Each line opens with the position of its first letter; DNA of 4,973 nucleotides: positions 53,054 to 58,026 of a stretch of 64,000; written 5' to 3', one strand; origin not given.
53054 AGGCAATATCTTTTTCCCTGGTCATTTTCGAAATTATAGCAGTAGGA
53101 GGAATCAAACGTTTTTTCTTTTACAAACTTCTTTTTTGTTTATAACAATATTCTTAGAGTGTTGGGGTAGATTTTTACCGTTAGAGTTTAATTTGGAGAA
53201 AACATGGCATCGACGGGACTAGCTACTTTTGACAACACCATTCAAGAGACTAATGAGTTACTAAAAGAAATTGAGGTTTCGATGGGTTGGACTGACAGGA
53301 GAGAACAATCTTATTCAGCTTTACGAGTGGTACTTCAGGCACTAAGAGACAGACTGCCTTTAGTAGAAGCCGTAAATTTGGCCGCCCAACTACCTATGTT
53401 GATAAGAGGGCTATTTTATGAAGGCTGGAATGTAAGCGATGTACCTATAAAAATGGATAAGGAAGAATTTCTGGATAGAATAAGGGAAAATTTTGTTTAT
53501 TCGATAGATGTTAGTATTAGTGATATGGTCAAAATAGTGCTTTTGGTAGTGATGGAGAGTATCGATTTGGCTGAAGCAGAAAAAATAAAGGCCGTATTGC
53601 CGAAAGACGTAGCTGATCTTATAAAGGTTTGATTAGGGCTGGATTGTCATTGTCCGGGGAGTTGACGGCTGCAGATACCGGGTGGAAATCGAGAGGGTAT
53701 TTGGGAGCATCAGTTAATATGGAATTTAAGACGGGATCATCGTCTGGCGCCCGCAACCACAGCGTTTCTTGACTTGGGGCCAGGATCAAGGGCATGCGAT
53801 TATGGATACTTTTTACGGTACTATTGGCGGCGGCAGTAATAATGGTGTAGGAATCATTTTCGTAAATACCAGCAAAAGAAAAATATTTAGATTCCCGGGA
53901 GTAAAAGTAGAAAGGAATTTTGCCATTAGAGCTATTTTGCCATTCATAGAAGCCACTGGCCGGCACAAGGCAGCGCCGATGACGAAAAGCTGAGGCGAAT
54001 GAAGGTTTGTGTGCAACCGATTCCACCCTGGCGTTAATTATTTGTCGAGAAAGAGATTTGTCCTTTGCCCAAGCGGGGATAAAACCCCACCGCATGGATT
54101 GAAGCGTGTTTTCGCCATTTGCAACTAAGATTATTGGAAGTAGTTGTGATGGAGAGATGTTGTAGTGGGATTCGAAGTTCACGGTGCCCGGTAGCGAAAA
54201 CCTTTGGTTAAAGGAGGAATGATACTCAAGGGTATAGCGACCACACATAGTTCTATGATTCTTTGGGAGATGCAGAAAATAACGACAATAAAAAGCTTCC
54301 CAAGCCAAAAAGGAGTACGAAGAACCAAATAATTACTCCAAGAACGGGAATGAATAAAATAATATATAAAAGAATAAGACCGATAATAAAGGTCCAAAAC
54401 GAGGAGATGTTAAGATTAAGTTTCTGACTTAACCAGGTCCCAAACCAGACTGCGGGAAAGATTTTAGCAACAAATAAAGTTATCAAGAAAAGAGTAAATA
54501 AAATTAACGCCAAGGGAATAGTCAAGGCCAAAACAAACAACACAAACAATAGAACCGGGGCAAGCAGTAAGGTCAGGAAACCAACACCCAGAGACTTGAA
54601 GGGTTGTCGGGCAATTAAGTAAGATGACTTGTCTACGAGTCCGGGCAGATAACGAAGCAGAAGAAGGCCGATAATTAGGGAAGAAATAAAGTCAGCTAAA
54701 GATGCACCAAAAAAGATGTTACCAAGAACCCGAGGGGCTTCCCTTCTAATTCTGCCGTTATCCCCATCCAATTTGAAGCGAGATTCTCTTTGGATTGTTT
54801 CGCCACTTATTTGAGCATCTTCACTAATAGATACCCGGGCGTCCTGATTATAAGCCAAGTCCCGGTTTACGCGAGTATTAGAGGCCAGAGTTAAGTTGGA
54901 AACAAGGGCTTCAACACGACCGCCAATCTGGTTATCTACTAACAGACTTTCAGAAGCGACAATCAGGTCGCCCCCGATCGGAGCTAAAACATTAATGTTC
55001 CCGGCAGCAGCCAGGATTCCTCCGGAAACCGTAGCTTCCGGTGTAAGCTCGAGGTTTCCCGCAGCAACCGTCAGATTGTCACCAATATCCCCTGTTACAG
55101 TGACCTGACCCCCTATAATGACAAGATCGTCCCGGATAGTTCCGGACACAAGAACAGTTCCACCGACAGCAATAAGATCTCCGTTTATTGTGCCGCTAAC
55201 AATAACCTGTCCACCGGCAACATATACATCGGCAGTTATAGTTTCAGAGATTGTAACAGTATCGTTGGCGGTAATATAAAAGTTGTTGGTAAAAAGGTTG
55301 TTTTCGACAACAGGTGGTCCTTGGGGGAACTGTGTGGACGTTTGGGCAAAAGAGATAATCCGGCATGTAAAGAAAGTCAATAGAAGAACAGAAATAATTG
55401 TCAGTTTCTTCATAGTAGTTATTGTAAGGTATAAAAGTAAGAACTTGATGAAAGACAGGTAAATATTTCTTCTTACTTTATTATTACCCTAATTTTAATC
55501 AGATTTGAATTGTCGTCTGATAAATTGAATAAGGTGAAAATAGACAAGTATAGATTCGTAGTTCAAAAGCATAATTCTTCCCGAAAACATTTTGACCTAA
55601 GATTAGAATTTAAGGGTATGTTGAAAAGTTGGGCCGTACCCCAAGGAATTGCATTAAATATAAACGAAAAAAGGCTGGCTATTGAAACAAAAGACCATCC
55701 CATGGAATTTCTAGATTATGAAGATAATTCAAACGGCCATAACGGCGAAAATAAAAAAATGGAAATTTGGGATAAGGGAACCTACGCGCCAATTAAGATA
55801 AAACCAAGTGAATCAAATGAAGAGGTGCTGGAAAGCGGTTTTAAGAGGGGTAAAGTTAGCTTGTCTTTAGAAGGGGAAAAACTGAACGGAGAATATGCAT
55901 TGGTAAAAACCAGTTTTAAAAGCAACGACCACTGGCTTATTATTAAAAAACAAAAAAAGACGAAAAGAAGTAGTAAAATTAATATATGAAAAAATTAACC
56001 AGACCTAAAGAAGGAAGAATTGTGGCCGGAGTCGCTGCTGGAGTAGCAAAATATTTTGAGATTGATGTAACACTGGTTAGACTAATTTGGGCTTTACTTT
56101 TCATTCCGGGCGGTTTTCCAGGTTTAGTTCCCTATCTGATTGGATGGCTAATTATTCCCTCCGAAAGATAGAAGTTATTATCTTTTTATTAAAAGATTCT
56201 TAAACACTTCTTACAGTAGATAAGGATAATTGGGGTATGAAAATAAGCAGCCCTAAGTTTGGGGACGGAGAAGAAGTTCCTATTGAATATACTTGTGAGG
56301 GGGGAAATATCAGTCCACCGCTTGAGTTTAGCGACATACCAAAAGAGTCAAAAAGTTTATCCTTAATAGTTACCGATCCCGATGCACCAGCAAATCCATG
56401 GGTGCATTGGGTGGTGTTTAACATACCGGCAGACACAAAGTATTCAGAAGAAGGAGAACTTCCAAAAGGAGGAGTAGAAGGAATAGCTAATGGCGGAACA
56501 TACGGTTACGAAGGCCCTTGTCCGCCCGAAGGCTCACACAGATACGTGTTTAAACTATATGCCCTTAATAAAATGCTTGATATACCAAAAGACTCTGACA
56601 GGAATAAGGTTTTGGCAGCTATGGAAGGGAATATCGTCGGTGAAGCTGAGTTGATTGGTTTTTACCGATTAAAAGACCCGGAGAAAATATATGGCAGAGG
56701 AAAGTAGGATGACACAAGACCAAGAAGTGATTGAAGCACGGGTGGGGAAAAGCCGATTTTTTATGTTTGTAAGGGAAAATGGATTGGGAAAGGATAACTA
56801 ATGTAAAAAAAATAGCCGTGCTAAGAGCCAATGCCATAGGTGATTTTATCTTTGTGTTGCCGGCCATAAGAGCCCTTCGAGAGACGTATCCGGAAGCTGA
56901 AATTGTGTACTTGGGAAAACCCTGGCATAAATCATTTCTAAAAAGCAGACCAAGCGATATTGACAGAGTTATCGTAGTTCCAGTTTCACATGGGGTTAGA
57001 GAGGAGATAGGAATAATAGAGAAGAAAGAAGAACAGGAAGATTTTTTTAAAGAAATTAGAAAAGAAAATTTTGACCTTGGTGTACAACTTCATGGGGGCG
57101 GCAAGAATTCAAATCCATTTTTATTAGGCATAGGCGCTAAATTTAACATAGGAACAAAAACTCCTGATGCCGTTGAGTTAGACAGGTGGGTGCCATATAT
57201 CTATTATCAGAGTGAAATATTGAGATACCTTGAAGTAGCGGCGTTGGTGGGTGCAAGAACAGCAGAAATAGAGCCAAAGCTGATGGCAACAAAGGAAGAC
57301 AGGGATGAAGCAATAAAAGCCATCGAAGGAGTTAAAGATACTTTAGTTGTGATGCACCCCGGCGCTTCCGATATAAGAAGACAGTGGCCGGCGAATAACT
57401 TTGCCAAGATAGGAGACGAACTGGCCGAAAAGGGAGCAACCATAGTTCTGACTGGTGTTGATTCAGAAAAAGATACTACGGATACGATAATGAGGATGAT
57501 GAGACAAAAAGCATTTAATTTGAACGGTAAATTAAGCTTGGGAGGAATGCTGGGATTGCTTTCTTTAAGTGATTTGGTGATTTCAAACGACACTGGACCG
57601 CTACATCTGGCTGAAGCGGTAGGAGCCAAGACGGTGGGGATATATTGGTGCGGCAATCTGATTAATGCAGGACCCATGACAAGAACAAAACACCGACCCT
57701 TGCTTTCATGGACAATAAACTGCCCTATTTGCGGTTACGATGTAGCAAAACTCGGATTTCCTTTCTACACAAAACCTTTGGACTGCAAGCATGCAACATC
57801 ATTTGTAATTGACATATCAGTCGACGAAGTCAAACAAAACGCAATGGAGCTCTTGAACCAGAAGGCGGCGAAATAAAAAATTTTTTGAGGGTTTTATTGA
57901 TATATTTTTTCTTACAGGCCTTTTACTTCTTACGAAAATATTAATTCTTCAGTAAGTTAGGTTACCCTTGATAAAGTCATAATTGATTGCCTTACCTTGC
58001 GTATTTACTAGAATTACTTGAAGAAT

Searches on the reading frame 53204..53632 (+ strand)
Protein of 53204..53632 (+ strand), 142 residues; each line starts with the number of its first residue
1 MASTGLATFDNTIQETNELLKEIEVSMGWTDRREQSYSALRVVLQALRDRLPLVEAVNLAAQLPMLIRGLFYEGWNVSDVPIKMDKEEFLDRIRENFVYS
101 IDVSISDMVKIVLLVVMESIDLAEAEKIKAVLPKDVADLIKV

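Call 49: search_protein_families(library=pfam, proteins=[window:53204-53632:+], max_evalue=0.001)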
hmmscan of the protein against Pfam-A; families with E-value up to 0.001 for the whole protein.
window:53204-53632:+ (142 aa): 1 family
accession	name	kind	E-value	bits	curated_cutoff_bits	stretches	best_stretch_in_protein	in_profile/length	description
PF10025.14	DUF2267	-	2.3e-27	96.1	29.8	1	16-139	1-122/122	Uncharacterized conserved protein (DUF2267)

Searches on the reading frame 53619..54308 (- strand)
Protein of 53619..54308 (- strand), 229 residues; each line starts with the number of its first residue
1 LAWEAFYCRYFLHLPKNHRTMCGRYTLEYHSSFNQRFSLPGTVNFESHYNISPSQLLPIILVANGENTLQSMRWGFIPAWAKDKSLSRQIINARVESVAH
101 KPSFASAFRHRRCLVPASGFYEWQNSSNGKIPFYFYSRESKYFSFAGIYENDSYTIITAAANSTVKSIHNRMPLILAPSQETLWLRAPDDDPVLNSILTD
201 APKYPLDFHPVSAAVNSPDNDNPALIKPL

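Call 49: search_protein_families(library=pfam, proteins=[window:53619-54308:-], max_evalue=0.001)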
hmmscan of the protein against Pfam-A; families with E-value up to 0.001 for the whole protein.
window:53619-54308:- (229 aa): 1 family
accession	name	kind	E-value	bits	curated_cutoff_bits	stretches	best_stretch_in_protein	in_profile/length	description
PF02586.19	SRAP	-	5.1e-61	206.4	27.1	1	21-218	1-214/214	SOS response associated peptidase (SRAP)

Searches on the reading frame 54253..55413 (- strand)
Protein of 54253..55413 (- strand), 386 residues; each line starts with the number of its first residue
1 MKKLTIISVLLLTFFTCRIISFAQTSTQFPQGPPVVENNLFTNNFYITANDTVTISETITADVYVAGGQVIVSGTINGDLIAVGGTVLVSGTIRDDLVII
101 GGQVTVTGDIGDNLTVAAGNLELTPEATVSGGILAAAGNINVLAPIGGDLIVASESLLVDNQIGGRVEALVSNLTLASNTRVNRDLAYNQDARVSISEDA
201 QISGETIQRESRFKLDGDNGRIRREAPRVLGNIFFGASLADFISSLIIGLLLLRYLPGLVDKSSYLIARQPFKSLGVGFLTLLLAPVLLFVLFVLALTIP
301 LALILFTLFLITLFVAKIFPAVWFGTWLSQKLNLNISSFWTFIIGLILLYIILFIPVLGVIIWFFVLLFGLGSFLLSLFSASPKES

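Call 49: search_protein_families(library=pfam, proteins=[window:54253-55413:-], max_evalue=0.001)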
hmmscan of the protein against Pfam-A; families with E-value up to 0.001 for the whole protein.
window:54253-55413:- (386 aa): 1 family
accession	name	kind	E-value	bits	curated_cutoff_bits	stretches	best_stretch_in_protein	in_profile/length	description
PF04519.19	Bactofilin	-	0.00048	20.8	27.9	0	60-144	10-91/98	Polymer-forming cytoskeletal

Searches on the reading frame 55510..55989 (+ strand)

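Call 49: search_protein_families(library=pfam, proteins=[window:55510-55989:+], max_evalue=0.001)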
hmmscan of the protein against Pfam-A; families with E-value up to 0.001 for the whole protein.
window:55510-55989:+ (159 aa): 1 family
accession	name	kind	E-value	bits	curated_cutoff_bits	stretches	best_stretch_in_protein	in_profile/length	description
PF13298.12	LigD_N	-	1.2e-32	112.7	31.1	1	19-133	1-107/107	DNA Ligase D 3'-phosphoesterase domain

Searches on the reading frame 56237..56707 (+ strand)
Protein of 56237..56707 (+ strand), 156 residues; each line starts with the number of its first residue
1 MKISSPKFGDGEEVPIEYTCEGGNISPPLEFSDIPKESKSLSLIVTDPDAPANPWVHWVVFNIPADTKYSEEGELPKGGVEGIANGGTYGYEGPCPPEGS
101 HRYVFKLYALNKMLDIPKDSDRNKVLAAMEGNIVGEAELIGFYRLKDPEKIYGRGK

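Call 49: search_protein_families(library=pfam, proteins=[window:56237-56707:+], max_evalue=0.001)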
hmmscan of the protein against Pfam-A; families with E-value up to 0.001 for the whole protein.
window:56237-56707:+ (156 aa): 1 family
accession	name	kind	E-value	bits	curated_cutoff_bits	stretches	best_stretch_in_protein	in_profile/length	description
PF01161.25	PBP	-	2.8e-39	135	24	1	14-143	2-135/135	Phosphatidylethanolamine-binding protein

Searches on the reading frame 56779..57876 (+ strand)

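Call 49: search_protein_families(library=pfam, proteins=[window:56779-57876:+], max_evalue=0.001)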
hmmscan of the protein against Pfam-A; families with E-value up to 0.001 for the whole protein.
window:56779-57876:+ (365 aa): 1 family
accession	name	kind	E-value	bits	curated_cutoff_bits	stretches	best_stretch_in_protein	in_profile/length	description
PF01075.23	Glyco_transf_9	-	5.6e-30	104.9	22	1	89-302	4-222/247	Glycosyltransferase family 9 (heptosyltransferase)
